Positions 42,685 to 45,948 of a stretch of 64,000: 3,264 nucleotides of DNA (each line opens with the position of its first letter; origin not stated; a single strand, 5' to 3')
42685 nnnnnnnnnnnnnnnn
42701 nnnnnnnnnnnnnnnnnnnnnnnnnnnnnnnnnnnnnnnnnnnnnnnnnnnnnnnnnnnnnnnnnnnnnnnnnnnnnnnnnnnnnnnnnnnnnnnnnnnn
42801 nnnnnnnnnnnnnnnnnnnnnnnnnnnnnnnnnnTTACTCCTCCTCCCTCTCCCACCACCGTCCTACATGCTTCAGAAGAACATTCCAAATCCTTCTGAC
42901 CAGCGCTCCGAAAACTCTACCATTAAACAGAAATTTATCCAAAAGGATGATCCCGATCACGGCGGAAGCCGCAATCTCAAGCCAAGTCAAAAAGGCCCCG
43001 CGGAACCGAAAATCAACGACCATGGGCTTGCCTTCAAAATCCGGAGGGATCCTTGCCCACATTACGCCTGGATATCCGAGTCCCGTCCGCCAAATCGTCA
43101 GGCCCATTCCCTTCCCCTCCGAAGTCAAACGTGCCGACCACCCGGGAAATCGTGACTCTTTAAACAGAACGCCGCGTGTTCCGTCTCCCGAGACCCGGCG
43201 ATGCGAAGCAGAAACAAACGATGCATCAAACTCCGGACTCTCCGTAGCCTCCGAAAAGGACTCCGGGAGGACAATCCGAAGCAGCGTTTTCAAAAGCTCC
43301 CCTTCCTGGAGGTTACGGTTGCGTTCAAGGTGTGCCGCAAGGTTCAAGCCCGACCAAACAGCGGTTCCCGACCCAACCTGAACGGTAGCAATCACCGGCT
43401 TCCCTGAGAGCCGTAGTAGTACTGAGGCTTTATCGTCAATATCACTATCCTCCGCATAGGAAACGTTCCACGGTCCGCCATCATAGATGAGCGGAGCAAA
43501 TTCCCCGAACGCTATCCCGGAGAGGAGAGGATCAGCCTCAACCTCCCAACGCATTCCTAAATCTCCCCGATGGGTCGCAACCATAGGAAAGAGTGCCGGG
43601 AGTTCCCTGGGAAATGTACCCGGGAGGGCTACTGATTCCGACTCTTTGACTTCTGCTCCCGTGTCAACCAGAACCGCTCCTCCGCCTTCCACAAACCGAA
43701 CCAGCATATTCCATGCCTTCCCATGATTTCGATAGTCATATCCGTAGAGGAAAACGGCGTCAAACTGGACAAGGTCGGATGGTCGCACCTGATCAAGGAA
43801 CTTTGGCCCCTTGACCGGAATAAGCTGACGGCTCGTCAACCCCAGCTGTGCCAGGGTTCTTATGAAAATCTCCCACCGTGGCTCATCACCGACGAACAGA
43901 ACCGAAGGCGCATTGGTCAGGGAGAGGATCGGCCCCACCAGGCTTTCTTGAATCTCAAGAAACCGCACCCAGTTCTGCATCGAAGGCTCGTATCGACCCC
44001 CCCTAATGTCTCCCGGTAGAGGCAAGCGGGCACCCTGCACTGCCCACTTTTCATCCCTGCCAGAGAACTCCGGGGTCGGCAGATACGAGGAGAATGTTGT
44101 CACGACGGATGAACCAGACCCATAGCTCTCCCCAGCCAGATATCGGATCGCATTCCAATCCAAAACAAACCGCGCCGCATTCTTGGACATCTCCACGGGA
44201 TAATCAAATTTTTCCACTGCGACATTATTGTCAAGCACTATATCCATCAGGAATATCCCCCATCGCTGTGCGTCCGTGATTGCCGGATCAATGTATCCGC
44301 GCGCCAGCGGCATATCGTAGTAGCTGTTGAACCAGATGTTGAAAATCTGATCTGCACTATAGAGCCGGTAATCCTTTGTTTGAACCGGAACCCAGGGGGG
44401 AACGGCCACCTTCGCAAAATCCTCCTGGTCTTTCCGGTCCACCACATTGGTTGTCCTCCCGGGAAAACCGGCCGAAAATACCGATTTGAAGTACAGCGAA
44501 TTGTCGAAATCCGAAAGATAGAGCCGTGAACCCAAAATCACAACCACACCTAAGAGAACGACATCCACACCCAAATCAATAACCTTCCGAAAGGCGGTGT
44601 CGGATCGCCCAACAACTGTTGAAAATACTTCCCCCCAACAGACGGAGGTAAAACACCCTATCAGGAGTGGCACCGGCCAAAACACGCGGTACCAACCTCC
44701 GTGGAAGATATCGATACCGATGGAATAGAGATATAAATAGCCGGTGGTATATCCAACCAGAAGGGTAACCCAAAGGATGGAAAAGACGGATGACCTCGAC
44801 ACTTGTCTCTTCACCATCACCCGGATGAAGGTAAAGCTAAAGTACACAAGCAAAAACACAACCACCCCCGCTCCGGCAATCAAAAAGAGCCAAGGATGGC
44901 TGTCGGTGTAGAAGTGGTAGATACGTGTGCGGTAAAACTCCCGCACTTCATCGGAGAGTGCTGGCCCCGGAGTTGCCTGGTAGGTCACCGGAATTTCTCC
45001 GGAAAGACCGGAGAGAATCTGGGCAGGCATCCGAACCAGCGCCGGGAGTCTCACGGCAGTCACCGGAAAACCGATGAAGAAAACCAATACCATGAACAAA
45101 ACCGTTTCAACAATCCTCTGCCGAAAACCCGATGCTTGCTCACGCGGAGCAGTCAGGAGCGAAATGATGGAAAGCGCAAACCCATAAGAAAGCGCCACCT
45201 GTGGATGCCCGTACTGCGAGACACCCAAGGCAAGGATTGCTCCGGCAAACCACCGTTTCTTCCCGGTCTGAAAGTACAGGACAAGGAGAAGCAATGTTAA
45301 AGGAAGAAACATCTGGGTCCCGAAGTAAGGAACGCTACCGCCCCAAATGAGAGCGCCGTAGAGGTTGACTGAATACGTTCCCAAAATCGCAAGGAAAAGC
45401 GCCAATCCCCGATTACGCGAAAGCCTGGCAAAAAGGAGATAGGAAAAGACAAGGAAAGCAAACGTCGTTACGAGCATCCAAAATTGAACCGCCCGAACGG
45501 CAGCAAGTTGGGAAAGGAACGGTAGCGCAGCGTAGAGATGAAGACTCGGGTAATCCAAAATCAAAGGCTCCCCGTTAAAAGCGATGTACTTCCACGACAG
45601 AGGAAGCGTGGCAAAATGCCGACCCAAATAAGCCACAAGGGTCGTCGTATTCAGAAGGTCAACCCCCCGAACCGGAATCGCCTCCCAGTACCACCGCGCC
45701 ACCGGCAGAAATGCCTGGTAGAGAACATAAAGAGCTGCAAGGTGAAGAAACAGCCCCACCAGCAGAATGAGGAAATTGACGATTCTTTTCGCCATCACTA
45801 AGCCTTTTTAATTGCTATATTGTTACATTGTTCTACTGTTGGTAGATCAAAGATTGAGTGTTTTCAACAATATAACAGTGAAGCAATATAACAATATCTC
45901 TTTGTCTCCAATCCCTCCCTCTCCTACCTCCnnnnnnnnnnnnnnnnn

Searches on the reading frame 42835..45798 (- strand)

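Call 14: search_protein_families(library=pfam, proteins=[window:42835-45798:-])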
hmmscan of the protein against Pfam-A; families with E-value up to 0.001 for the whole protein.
window:42835-45798:- (987 aa): 1 family
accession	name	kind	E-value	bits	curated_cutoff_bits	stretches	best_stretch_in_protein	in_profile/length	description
PF10131.15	PTPS_related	-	1.2e-06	27.8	26.4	1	89-217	12-138/621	6-pyruvoyl-tetrahydropterin synthase related domain; membrane protein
